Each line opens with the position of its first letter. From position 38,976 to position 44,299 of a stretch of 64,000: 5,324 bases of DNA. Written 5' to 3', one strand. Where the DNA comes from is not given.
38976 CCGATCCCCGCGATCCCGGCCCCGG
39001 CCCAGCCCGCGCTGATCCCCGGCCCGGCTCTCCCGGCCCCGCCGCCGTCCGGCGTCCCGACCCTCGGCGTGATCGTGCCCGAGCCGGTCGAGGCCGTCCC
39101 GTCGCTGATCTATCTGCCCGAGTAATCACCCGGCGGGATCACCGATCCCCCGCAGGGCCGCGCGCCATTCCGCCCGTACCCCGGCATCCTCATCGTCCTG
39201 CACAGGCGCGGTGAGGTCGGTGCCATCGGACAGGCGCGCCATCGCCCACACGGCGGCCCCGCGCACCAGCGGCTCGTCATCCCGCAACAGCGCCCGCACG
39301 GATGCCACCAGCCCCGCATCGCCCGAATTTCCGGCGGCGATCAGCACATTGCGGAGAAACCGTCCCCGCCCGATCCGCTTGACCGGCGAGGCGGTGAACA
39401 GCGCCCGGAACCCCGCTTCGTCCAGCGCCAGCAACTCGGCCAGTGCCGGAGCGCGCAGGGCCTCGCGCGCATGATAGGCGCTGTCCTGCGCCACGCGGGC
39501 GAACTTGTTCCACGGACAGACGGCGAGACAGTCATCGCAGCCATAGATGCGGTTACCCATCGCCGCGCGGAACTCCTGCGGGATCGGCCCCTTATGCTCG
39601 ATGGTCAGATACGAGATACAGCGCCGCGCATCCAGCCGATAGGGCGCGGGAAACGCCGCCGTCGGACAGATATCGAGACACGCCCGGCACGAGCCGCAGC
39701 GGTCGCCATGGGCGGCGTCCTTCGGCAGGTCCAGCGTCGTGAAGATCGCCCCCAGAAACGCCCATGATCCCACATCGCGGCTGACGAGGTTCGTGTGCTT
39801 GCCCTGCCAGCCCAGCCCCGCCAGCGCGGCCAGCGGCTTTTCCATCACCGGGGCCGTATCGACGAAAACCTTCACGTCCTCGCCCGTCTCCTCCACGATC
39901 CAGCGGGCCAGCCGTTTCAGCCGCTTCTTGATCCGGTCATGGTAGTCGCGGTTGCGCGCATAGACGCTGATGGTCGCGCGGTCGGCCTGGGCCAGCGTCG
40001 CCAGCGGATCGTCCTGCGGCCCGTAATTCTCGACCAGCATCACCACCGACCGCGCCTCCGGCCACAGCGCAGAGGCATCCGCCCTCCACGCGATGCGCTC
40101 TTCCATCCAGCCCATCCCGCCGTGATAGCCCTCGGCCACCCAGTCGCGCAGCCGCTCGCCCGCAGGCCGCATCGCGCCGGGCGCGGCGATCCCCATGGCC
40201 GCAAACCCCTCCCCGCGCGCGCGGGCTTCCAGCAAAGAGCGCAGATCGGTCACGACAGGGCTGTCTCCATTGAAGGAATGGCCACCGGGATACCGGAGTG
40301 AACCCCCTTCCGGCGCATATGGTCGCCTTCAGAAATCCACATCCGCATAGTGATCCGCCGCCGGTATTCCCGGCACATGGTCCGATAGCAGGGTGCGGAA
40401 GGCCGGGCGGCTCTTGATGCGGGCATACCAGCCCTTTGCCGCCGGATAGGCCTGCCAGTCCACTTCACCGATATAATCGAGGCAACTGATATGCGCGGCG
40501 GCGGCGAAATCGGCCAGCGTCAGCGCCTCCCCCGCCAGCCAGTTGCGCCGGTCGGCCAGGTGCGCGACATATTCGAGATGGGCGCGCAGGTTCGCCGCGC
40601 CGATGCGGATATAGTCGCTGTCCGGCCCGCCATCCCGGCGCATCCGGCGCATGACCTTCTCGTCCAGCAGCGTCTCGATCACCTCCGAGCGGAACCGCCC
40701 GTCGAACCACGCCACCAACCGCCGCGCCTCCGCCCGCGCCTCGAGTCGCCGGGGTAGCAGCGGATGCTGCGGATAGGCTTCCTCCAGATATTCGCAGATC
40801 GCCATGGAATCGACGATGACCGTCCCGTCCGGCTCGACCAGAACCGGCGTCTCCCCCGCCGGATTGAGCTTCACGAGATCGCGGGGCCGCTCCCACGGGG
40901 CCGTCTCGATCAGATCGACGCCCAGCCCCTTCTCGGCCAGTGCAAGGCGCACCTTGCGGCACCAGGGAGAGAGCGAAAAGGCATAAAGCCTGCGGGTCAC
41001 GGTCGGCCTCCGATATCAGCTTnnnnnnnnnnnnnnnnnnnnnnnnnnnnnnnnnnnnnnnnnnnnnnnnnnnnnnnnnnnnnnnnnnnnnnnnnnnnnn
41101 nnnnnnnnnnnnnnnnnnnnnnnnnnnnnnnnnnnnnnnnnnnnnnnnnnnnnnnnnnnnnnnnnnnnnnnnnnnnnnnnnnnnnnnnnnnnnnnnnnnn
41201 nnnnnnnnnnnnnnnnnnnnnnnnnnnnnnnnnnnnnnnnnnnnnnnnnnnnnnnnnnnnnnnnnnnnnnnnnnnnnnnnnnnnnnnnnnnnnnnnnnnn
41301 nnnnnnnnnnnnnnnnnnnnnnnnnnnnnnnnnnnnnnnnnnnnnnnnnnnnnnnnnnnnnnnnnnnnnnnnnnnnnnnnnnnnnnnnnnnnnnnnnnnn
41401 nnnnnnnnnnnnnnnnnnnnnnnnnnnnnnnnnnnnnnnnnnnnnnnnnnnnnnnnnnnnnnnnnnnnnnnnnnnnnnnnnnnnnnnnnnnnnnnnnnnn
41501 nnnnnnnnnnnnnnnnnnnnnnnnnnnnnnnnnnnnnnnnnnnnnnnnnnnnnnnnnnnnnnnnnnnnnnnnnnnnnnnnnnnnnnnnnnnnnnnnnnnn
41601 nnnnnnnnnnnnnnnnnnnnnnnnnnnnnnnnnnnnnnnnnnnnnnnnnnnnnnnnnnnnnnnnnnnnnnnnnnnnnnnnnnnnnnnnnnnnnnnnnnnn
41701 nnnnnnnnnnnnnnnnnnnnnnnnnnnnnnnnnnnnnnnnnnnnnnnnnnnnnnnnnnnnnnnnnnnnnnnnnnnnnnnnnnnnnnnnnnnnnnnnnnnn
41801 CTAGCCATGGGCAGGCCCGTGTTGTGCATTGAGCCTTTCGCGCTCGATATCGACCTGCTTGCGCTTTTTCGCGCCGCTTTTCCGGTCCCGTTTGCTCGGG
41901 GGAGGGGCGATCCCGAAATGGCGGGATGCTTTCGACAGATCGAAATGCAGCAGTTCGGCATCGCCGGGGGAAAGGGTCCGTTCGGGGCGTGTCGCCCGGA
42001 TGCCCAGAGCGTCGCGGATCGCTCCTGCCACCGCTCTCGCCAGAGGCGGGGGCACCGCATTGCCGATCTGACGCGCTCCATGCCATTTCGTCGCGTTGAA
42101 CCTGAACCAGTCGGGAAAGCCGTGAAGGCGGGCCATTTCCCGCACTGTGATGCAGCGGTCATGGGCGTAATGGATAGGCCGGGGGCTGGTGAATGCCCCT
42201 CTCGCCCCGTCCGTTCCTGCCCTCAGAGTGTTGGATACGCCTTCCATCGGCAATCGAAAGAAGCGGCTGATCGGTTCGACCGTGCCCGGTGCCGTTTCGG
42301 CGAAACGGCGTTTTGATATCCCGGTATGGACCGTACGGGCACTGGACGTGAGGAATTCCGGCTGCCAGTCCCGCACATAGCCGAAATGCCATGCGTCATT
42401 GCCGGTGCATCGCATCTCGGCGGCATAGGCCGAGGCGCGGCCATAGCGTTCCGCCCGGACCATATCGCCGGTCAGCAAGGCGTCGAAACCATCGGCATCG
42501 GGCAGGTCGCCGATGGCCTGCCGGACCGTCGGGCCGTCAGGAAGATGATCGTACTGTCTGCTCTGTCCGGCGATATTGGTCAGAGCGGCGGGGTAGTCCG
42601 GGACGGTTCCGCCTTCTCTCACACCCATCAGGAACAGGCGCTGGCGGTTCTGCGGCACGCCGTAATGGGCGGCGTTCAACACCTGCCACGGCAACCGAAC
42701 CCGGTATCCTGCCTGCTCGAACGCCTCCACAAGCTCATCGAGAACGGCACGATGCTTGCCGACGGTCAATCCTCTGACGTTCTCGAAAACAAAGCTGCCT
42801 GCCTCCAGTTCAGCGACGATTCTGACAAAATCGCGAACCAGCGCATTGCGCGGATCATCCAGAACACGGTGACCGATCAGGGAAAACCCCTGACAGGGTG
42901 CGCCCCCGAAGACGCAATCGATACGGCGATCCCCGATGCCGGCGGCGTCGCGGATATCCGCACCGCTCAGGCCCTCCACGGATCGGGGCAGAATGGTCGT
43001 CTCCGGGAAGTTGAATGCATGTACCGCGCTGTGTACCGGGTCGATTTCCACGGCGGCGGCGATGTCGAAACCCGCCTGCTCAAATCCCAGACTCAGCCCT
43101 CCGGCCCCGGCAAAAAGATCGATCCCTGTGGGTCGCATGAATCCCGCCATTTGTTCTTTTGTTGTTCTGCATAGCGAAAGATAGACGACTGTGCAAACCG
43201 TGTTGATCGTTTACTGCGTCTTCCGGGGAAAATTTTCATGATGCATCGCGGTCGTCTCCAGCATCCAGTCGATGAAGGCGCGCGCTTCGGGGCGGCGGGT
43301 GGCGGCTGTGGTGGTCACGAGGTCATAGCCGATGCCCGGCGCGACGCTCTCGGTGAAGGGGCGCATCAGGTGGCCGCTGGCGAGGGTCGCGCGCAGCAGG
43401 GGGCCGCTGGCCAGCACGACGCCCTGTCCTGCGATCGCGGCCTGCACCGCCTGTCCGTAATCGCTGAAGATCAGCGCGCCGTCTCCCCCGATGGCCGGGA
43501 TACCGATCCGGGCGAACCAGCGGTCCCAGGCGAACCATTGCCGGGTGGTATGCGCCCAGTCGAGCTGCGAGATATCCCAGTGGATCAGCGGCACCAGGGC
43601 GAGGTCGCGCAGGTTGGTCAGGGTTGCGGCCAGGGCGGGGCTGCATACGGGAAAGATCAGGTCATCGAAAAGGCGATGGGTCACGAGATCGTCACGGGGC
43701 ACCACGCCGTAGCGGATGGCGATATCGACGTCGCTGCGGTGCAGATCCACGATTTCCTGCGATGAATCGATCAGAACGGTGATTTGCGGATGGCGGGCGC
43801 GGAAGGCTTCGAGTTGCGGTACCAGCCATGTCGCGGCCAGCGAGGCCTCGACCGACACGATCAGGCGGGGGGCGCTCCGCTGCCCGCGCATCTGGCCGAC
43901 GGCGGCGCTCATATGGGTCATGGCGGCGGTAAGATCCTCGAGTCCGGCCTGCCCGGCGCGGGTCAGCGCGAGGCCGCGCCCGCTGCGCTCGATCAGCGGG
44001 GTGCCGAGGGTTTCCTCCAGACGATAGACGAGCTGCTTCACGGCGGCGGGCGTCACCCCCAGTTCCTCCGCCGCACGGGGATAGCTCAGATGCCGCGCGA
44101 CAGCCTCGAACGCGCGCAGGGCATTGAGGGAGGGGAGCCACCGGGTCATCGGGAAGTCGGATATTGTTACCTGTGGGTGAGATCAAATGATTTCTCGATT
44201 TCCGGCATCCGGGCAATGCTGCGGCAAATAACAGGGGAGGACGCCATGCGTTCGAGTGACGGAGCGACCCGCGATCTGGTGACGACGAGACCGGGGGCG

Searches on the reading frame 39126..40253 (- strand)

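Call 105: search_protein_families(library=pfam, proteins=[window:39126-40253:-], max_evalue=0.00001)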
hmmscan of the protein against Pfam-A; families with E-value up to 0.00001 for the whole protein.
window:39126-40253:- (375 aa): 3 families
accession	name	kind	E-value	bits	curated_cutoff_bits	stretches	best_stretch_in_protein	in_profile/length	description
PF08331.15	QueG_DUF1730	-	3.8e-24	84.8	25.1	1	57-133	1-77/77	Epoxyqueuosine reductase QueG, DUF1730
PF13484.11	Fer4_16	-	1.5e-23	83.8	30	1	185-249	1-66/66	4Fe-4S double cluster binding domain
PF13646.12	HEAT_2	-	5.9e-06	26.9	27.7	0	301-367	18-87/88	HEAT repeats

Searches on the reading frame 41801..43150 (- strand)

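Call 105: search_protein_families(library=pfam, proteins=[window:41801-43150:-], max_evalue=0.00001)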
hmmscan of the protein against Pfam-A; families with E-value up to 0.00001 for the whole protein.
window:41801-43150:- (449 aa): 1 family
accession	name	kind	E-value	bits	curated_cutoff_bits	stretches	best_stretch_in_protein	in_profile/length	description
PF00145.23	DNA_methylase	-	1.2e-62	212.7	22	1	9-378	3-322/324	C-5 cytosine-specific DNA methylase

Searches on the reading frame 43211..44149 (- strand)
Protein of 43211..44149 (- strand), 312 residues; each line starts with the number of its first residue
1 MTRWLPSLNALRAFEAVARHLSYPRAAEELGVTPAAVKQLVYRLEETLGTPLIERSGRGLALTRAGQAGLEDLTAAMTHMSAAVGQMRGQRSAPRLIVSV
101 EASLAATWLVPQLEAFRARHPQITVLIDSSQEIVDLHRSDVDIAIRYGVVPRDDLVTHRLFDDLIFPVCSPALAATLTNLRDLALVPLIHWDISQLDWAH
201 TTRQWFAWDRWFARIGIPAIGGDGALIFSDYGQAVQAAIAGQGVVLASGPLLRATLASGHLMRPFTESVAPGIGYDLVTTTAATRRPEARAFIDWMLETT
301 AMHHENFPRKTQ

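Call 105: search_protein_families(library=pfam, proteins=[window:43211-44149:-], max_evalue=0.00001)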
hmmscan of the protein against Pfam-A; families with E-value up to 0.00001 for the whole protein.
window:43211-44149:- (312 aa): 2 families
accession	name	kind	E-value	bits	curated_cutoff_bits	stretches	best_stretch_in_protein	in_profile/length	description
PF03466.25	LysR_substrate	-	1.2e-32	113.5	28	1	91-299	3-207/209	LysR substrate binding domain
PF00126.33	HTH_1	-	3.1e-20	72.3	26.6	1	8-67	1-60/60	Bacterial regulatory helix-turn-helix protein, lysR family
